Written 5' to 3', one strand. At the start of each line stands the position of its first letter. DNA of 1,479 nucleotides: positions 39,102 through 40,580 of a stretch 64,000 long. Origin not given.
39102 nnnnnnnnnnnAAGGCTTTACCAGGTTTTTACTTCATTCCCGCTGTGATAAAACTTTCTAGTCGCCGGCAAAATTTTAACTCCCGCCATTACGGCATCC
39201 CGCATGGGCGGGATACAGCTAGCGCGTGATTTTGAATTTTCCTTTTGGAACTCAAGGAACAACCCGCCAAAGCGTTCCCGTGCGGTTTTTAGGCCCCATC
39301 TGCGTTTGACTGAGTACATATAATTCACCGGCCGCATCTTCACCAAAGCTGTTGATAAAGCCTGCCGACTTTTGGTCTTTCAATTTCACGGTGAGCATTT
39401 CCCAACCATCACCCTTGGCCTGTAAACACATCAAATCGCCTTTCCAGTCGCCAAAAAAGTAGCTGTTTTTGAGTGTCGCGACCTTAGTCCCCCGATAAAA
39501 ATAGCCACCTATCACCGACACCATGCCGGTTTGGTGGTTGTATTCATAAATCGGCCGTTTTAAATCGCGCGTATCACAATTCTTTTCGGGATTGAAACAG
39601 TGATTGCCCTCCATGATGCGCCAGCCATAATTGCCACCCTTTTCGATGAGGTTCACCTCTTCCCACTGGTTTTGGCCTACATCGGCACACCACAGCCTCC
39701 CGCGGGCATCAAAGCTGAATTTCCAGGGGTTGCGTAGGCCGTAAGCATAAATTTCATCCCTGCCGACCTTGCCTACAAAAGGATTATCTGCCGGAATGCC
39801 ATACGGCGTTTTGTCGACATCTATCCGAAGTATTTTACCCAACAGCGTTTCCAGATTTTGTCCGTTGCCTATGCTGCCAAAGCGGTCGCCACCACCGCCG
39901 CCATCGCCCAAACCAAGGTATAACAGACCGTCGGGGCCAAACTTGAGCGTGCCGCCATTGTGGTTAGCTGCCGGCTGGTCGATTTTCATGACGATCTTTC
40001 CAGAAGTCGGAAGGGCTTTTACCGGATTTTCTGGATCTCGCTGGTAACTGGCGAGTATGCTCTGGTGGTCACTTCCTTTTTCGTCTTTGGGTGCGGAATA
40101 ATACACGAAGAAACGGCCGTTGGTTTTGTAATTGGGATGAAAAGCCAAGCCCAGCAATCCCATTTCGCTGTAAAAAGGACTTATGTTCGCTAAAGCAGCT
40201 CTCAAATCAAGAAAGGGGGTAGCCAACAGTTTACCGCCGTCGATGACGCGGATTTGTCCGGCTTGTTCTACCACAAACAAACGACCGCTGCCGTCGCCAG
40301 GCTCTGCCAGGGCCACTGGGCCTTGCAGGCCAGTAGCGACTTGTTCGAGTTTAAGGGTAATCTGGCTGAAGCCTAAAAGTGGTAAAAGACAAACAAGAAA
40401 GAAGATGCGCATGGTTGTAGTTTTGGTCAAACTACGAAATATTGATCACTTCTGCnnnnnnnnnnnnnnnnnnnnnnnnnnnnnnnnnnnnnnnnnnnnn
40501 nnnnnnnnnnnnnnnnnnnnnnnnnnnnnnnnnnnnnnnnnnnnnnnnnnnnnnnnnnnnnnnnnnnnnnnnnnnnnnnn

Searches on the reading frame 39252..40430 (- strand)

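Call 61: search_protein_families(library=pfam, proteins=[window:39252-40430:-], max_evalue=0.00001)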
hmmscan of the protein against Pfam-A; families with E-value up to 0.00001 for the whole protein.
window:39252-40430:- (392 aa): 1 family
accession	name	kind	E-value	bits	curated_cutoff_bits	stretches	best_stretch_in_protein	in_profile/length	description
PF07995.17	GSDH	-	2.5e-45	155.6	25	1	36-377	2-326/332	Glucose / Sorbosone dehydrogenase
